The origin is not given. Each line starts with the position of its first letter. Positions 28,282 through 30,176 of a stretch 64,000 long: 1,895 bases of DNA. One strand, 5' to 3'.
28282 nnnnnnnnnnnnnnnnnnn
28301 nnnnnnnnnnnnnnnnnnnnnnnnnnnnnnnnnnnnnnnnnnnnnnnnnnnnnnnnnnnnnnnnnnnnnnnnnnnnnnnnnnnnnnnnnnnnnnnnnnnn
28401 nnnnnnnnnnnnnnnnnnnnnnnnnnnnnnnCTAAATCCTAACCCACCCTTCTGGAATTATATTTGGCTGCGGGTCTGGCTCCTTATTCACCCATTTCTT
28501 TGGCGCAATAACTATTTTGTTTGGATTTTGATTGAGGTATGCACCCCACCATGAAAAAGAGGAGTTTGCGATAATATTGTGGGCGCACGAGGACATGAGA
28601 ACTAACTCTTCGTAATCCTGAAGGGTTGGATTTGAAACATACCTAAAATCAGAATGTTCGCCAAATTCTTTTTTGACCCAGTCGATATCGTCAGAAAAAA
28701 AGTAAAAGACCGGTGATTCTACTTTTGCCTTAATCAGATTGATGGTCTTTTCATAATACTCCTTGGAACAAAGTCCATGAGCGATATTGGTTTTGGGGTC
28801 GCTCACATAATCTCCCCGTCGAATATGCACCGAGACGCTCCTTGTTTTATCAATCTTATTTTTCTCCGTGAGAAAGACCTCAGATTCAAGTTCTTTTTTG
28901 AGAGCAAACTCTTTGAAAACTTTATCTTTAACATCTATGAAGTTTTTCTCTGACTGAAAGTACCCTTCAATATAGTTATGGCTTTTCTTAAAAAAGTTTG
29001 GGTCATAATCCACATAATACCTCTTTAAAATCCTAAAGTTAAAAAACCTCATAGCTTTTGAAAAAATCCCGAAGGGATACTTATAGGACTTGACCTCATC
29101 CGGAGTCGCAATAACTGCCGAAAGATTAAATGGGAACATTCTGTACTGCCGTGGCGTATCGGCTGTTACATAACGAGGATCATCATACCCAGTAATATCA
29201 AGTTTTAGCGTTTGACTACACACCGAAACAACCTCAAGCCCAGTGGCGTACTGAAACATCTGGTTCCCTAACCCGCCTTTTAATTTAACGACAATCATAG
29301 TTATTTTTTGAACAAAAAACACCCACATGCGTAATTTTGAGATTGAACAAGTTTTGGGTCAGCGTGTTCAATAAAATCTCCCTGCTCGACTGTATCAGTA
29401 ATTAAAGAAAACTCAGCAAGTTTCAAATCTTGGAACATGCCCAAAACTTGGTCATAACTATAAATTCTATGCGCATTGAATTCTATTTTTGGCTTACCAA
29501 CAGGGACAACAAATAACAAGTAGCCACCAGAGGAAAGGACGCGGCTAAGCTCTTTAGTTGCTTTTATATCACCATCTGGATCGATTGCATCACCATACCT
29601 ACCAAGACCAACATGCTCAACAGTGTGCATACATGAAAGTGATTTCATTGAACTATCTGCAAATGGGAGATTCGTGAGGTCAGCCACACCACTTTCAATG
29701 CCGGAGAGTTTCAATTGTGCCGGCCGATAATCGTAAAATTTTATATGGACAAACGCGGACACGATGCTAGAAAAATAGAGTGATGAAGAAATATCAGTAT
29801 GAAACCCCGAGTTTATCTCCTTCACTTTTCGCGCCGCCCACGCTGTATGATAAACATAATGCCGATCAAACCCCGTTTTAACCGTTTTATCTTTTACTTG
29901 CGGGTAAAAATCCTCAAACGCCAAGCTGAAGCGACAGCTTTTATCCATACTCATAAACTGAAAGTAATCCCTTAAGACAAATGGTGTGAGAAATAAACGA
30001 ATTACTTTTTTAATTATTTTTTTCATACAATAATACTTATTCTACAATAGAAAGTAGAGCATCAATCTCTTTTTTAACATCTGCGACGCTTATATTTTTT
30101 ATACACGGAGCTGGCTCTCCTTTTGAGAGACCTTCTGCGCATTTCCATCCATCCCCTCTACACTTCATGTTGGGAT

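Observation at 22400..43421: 21 kb surface-glycan locus with GDP-fucose synthesis, two GT11 fucosyltransferases, LicD, a CE4 deacetylase, Wzx, a Wzy_C-TPR ligase and at least eight methyltransferases, partly very AT-rich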

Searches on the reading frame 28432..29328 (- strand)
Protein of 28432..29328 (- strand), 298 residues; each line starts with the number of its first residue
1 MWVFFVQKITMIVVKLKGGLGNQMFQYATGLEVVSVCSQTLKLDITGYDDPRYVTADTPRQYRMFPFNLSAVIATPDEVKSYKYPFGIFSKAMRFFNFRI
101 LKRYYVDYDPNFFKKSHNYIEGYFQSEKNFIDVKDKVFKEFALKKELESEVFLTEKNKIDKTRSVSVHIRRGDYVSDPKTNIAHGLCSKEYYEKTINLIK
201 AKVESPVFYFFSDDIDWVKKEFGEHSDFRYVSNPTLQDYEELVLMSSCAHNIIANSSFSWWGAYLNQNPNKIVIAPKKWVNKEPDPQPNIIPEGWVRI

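Call 3: search_protein_families(library=pfam, proteins=[window:28432-29328:-], max_evalue=0.01)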
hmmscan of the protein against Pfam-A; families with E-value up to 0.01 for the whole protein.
window:28432-29328:- (298 aa): 1 family
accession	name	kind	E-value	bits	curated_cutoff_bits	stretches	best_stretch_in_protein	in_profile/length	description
PF01531.22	Glyco_transf_11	-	2.3e-39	135.8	23.9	1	8-296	29-295/298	Glycosyl transferase family 11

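Call 11: search_protein_families(library=ncbifam, proteins=[window:28432-29328:-], max_evalue=0.01)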
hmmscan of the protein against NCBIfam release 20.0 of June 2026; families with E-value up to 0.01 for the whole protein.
window:28432-29328:- (298 aa): 0 families

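Call 29: find_homologous_proteins(query=window:28432-29328:-, max_evalue=1e-20)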
Query window:28432-29328:- (298 aa): 7819 proteins with E <= 1e-20 among 8000 candidates; the best 120 are listed.
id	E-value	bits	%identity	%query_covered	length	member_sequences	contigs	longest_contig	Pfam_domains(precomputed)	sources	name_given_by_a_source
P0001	1.0e-194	664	100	97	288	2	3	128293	PF01531.23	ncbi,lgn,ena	ncbi:MAG: alpha-1,2-fucosyltransferase [Patescibacteria group bacterium]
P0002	1.3e-160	552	81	97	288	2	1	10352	PF01531.23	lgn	-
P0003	5.2e-156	537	78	97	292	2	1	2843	PF01531.23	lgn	-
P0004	9.4e-155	532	78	97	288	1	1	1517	PF01531.23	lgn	-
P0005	2.6e-153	528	77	97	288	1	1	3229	PF01531.23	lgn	-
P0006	3.9e-152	524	74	100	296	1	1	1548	PF01531.23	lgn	-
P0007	2.6e-149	515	78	97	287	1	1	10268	PF01531.23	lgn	-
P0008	2.7e-149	515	77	97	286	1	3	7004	PF01531.23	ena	-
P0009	6.0e-149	513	74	97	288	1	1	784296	PF01531.23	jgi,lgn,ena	-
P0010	8.5e-149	513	76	97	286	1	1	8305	PF01531.23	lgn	-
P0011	1.4e-147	509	75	97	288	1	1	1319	PF01531.23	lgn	-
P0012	3.0e-147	508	72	97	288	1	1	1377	PF01531.23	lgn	-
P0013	7.8e-147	506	74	97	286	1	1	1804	PF01531.23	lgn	-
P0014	1.8e-146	505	76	97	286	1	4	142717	PF01531.23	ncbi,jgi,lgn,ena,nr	ncbi:MAG TPA: hypothetical protein DCS23_03295 [Candidatus Yonathbacteria bacterium]|nr:hypothetical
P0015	6.3e-146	503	76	97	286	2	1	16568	PF01531.23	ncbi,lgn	ncbi:MAG: alpha-1,2-fucosyltransferase [Minisyncoccia bacterium]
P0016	1.0e-145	503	74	97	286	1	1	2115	PF01531.23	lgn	-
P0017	1.0e-145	503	74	97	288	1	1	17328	PF01531.23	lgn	-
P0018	1.2e-145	503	74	97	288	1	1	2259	PF01531.23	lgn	-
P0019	5.9e-144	497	74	97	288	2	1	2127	PF01531.23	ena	-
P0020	5.3e-143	494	73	97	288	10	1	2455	PF01531.23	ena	-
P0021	9.4e-143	493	72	97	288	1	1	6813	PF01531.23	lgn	-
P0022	1.2e-142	493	73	97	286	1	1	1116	PF01531.23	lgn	-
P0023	1.8e-142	492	71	98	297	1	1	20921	PF01531.23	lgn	-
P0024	3.6e-140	485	71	97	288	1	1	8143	PF01531.23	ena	-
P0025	6.9e-140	484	70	97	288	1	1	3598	PF01531.23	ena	-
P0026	1.3e-139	483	70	97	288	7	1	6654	PF01531.23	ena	-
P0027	1.9e-139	482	73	92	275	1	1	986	PF01531.23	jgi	jgi:hypothetical protein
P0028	3.2e-135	468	69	97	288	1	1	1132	PF01531.23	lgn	-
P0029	4.1e-135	468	70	97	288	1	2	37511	PF01531.23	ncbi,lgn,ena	-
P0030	2.6e-133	462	67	97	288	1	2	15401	PF01531.23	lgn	-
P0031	9.1e-133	460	67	97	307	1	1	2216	PF01531.23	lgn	-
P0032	1.1e-132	460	69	97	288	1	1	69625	PF01531.23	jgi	jgi:hypothetical protein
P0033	4.5e-132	458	68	97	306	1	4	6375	PF01531.23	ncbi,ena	-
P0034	1.1e-129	450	67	97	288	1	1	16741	PF01531.23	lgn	-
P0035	1.5e-129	450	66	97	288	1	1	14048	PF01531.23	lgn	-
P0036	3.5e-129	448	67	97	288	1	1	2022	PF01531.23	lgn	-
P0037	6.1e-129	448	73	87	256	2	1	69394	PF01531.23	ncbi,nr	ncbi:MAG: alpha-1,2-fucosyltransferase [Candidatus Yonathbacteria bacterium]|nr:alpha-1,2-fucosyltra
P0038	8.6e-128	444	66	96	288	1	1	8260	PF01531.23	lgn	-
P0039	9.6e-126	437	66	97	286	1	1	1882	PF01531.23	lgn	-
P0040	7.8e-125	434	64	97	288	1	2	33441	PF01531.23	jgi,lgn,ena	-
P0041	6.6e-124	431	65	97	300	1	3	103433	PF01531.23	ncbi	-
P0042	4.9e-122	425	63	97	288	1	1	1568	PF01531.23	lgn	-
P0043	1.1e-120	421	61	97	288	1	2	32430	PF01531.23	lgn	-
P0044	8.1e-120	418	63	97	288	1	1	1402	PF01531.23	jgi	jgi:hypothetical protein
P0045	2.1e-119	416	75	83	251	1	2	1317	PF01531.23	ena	-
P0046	9.5e-113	395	59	97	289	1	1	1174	PF01531.23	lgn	-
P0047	1.9e-112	394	58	97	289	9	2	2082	PF01531.23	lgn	-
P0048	5.1e-112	392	58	97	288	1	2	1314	PF01531.23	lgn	-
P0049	2.0e-110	387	58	97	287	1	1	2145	PF01531.23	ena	-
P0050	2.2e-110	387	58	97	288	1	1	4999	PF01531.23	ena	-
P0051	5.0e-106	372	56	97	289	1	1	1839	PF01531.23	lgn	-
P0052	2.7e-105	370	55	97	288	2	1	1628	PF01531.23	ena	-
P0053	5.0e-101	356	69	78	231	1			PF01531.23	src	-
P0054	9.1e-100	352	57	97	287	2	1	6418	PF01531.23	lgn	-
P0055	1.2e-98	348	56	97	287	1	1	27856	PF01531.23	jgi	-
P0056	6.1e-98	346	52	97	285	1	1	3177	PF01531.23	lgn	-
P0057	2.6e-97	344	54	97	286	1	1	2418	PF01531.23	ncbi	-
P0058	5.2e-93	330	51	97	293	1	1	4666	PF01531.23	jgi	jgi:hypothetical protein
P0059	4.0e-92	327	51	97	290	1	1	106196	PF01531.23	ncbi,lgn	-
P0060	5.4e-92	326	50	97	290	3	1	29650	PF01531.23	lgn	-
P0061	3.3e-91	324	52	97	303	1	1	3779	PF01531.23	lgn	-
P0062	3.6e-91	324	53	97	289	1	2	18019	PF01531.23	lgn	-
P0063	4.1e-91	323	50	97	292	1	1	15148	PF01531.23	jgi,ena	-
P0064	4.6e-91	323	49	97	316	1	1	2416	PF01531.23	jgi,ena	jgi:hypothetical protein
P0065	4.8e-91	323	51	97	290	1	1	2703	PF01531.23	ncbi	-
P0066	6.4e-91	323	53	97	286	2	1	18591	PF01531.23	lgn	-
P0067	9.2e-91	322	50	99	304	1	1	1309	PF01531.23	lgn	-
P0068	3.0e-89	317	48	95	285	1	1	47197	PF01531.23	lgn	-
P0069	2.0e-88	315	71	63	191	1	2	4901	PF01531.23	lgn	-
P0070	3.6e-88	314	48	99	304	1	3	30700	PF01531.23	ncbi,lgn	-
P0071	4.7e-88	313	51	99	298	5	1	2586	PF01531.23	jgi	-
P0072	1.3e-86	309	49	96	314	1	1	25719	PF01531.23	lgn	-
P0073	2.7e-86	308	51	97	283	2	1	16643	PF01531.23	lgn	-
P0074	4.5e-86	307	48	96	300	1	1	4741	PF01531.23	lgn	-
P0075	1.2e-85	305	49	97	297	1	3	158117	PF01531.23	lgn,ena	-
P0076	1.6e-85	305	48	97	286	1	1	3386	PF01531.23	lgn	-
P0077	1.9e-85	305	49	97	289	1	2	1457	PF01531.23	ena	-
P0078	5.0e-85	303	48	95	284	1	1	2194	PF01531.23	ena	-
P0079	7.9e-85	303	49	97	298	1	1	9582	PF01531.23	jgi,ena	-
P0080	8.9e-85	303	50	97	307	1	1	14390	PF01531.23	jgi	jgi:hypothetical protein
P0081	2.3e-84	301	47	97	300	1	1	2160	PF01531.23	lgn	-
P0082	1.2e-83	299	49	98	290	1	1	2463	PF01531.23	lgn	-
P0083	2.2e-83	298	48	97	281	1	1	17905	PF01531.23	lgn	-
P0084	3.6e-83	297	48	97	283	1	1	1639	PF01531.23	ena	-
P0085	4.8e-83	297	50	97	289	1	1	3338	PF01531.23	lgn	-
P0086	7.2e-83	296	50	97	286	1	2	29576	PF01531.23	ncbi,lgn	-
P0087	9.3e-83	296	47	97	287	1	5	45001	PF01531.23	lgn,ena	-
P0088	1.2e-82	296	48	97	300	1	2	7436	PF01531.23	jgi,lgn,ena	jgi:hypothetical protein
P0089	1.4e-82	295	51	97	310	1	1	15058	PF01531.23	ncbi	-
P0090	2.4e-82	295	47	97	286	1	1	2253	PF01531.23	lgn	-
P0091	4.5e-82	294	50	97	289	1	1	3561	PF01531.23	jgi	-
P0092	4.5e-82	294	48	97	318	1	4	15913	PF01531.23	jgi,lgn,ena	-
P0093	4.9e-82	294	47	97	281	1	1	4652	PF01531.23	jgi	jgi:hypothetical protein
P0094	6.1e-82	293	48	97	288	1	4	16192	PF01531.23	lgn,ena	-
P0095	1.2e-81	292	48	97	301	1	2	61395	PF01531.23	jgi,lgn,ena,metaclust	metaclust:\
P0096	2.0e-81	292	49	97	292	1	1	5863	PF01531.23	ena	-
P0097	2.1e-81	292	48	97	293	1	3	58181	PF01531.23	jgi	jgi:hypothetical protein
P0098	2.4e-81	291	49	97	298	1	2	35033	PF01531.23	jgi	jgi:hypothetical protein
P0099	2.7e-81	291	47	97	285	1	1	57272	PF01531.23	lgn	-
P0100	7.8e-81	290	48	97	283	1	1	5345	PF01531.23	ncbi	-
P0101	9.9e-81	289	46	97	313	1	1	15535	PF01531.23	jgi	jgi:hypothetical protein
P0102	1.0e-80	289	47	99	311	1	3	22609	PF01531.23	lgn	-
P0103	1.2e-80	289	48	97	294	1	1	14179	PF01531.23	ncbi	-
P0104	1.2e-80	289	46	97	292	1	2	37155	PF01531.23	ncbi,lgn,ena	-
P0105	2.3e-80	288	49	97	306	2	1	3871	PF01531.23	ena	-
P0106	2.9e-80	288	47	97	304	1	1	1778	PF01531.23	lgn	-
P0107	4.1e-80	287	47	97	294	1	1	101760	PF01531.23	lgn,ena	-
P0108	4.2e-80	287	47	97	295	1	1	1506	PF01531.23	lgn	-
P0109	4.3e-80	287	50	97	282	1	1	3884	PF01531.23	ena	-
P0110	5.8e-80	287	48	97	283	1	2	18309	PF01531.23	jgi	jgi:hypothetical protein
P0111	8.2e-80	286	49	97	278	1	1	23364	PF01531.23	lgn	-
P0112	9.4e-80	286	48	97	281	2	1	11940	PF01531.23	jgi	-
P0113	1.0e-79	286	47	97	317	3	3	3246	PF01531.23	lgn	-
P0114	1.1e-79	286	48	97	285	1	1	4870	PF01531.23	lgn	-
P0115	1.6e-79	285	47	97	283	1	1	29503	PF01531.23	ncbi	-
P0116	2.3e-79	285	48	97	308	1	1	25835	PF01531.23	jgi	jgi:hypothetical protein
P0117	2.6e-79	285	47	97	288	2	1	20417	PF01531.23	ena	-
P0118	3.4e-79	284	48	97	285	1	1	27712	PF01531.23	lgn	-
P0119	3.5e-79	284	45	100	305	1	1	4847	PF01531.23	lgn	-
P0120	3.6e-79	284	46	97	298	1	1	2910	PF01531.23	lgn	-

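Call 30: find_encoding_contigs(protein=P0014, flank=10000, max_places=1)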
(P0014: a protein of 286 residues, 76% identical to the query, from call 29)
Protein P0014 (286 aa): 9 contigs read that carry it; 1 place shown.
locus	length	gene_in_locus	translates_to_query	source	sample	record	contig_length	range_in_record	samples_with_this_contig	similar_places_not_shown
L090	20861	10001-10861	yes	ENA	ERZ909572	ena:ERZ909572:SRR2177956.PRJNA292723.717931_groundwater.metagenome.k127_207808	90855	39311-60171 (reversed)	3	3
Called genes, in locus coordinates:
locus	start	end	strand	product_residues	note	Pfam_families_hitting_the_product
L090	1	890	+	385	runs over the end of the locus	PF00535:Glycos_transf_2, PF10111:Glyco_tranf_2_2, PF13506:Glyco_transf_21 (weak), PF13641:Glyco_tranf_2_3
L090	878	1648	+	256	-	PF08241:Methyltransf_11 (faint), PF03269:DUF268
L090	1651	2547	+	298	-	-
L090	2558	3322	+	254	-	PF13489:Methyltransf_23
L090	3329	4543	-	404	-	-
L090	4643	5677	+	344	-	PF08240:ADH_N, PF16912:Glu_dehyd_C (weak), PF00107:ADH_zinc_N, PF13602:ADH_zinc_N_2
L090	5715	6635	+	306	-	PF00676:E1_dh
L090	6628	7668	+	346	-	PF02779:Transket_pyr, PF02780:Transketolase_C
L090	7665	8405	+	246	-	PF00294:PfkB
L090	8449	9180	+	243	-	PF03269:DUF268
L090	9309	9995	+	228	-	PF05575:V_cholerae_RfbT (weak), PF05050:Methyltransf_21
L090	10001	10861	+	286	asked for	PF01531:Glyco_transf_11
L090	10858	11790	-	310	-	PF01370:Epimerase, PF04321:RmlD_sub_bind (weak), PF16363:GDP_Man_Dehyd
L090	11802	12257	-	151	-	PF00293:NUDIX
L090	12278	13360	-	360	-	PF01370:Epimerase, PF04321:RmlD_sub_bind, PF16363:GDP_Man_Dehyd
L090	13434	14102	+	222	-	PF01467:CTP_transf_like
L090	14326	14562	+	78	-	-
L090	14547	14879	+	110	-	PF02452:PemK_toxin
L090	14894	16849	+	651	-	PF04932:Wzy_C, PF14559:TPR_19 (faint), PF07719:TPR_2 (faint), PF13181:TPR_8 (faint), PF13428:TPR_14 (faint), PF00515:TPR_1 (faint)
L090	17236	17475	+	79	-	PF21956:DUF6922 (weak)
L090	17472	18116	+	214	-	PF08843:AbiEii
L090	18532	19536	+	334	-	PF01565:FAD_binding_4, PF02873:MurB_C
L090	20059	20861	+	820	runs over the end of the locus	PF07517:SecA_DEAD, PF01043:SecA_PP_bind, PF21090:P-loop_SecA, PF07516:SecA_SW, PF02810:SEC-C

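Call 31: find_encoding_contigs(protein=P0009, flank=10000, max_places=1)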
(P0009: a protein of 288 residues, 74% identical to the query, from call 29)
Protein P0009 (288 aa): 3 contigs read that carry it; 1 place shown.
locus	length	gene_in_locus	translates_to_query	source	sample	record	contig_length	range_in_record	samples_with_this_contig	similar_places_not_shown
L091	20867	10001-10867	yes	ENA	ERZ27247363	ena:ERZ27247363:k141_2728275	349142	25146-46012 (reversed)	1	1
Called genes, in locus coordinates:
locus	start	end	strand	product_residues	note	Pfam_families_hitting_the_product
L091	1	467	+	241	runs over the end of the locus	PF08242:Methyltransf_12 (weak), PF13489:Methyltransf_23 (weak), PF08241:Methyltransf_11, PF13649:Methyltransf_25 (weak), PF13847:Methyltransf_31 (weak)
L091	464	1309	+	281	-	PF01522:Polysacc_deac_1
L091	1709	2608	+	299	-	-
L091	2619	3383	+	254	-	PF13489:Methyltransf_23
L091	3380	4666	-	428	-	-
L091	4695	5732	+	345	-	PF08240:ADH_N, PF16912:Glu_dehyd_C (faint), PF00107:ADH_zinc_N, PF13602:ADH_zinc_N_2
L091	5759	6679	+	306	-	PF00676:E1_dh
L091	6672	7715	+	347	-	PF02779:Transket_pyr, PF02780:Transketolase_C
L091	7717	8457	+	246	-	PF00294:PfkB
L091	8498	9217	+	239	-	PF08241:Methyltransf_11 (faint), PF03269:DUF268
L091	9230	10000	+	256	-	PF05575:V_cholerae_RfbT, PF05050:Methyltransf_21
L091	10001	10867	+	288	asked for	PF01531:Glyco_transf_11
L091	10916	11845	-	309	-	PF01370:Epimerase, PF04321:RmlD_sub_bind (weak), PF16363:GDP_Man_Dehyd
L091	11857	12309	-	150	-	PF00293:NUDIX, PF14815:NUDIX_4 (faint)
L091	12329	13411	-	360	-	PF01370:Epimerase, PF04321:RmlD_sub_bind, PF16363:GDP_Man_Dehyd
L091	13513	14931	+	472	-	PF00483:NTP_transferase, PF12804:NTP_transf_3 (weak), PF22640:ManC_GMP_beta-helix, PF01050:MannoseP_isomer, PF07883:Cupin_2 (weak)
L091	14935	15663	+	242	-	PF00702:Hydrolase (faint), PF08282:Hydrolase_3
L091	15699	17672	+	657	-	PF04932:Wzy_C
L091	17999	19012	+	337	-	PF01565:FAD_binding_4, PF02873:MurB_C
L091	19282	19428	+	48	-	-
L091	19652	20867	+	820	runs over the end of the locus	PF07517:SecA_DEAD, PF01043:SecA_PP_bind, PF21090:P-loop_SecA, PF07516:SecA_SW, PF02810:SEC-C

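Call 32: find_encoding_contigs(protein=P0037, flank=10000, max_places=1)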
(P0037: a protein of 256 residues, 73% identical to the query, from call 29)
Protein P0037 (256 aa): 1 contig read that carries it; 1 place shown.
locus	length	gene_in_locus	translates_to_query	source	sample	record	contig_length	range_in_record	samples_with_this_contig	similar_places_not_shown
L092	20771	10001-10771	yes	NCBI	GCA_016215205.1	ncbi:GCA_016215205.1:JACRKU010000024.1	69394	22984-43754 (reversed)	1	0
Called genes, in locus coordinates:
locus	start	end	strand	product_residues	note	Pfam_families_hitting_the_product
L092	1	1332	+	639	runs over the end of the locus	PF00535:Glycos_transf_2, PF10111:Glyco_tranf_2_2, PF13641:Glyco_tranf_2_3, PF20102:DUF6492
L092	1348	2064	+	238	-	PF00483:NTP_transferase, PF12804:NTP_transf_3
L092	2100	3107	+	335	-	PF00288:GHMP_kinases_N, PF08544:GHMP_kinases_C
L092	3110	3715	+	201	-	PF13580:SIS_2, PF01380:SIS (weak)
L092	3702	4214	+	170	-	PF00702:Hydrolase (weak), PF08645:PNK3P, PF13419:HAD_2 (faint), PF13242:Hydrolase_like (weak)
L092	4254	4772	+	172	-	PF13489:Methyltransf_23, PF08241:Methyltransf_11 (faint)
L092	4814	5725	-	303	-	-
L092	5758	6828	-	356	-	PF07507:WavE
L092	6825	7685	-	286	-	PF03009:GDPD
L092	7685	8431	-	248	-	PF00483:NTP_transferase, PF12804:NTP_transf_3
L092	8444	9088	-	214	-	PF00702:Hydrolase, PF13419:HAD_2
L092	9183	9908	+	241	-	PF03269:DUF268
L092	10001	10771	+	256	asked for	PF01531:Glyco_transf_11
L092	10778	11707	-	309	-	PF01370:Epimerase, PF02719:Polysacc_synt_2 (faint), PF04321:RmlD_sub_bind (weak), PF16363:GDP_Man_Dehyd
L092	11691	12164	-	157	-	PF00293:NUDIX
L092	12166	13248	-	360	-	PF01370:Epimerase, PF04321:RmlD_sub_bind, PF16363:GDP_Man_Dehyd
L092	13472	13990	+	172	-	PF01467:CTP_transf_like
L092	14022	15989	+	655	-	PF04932:Wzy_C, PF00515:TPR_1 (faint), PF13181:TPR_8 (faint)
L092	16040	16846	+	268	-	-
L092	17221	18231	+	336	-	PF01565:FAD_binding_4, PF02873:MurB_C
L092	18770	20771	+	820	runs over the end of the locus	PF07517:SecA_DEAD, PF01043:SecA_PP_bind, PF21090:P-loop_SecA, PF07516:SecA_SW, PF02810:SEC-C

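Call 68: search_protein_families(library=pfam, proteins=[L090:3329-4543:-, L091:3380-4666:-], max_evalue=0.1)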
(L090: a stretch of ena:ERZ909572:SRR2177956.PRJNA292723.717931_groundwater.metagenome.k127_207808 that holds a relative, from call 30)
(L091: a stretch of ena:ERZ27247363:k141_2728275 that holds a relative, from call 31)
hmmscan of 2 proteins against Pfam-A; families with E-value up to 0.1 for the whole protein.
L090:3329-4543:- (404 aa): 1 family
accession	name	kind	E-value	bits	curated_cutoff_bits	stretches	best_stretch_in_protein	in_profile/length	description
PF13812.12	PPR_3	-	0.094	13.3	25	0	261-291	31-61/63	Pentatricopeptide repeat domain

L091:3380-4666:- (428 aa): 0 families

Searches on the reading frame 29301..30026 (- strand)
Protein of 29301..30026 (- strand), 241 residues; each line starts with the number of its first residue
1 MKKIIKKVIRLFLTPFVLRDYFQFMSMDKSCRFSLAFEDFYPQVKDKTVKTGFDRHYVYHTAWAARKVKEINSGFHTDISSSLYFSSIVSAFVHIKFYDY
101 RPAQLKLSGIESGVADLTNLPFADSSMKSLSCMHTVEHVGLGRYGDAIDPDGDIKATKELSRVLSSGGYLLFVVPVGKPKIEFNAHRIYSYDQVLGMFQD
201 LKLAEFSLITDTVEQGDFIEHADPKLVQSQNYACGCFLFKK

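Call 3: search_protein_families(library=pfam, proteins=[window:29301-30026:-], max_evalue=0.01)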
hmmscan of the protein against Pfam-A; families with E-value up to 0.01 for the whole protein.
window:29301-30026:- (241 aa): 2 families
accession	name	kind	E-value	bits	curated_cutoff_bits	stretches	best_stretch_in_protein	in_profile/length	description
PF03269.20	DUF268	-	7.3e-15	55.7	25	1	132-198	68-134/176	Caenorhabditis protein of unknown function, DUF268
PF08241.18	Methyltransf_11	-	1.5e-05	26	21.2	1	110-172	44-95/95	Methyltransferase domain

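Call 11: search_protein_families(library=ncbifam, proteins=[window:29301-30026:-], max_evalue=0.01)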
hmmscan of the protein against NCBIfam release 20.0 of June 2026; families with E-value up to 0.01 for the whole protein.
window:29301-30026:- (241 aa): 0 families
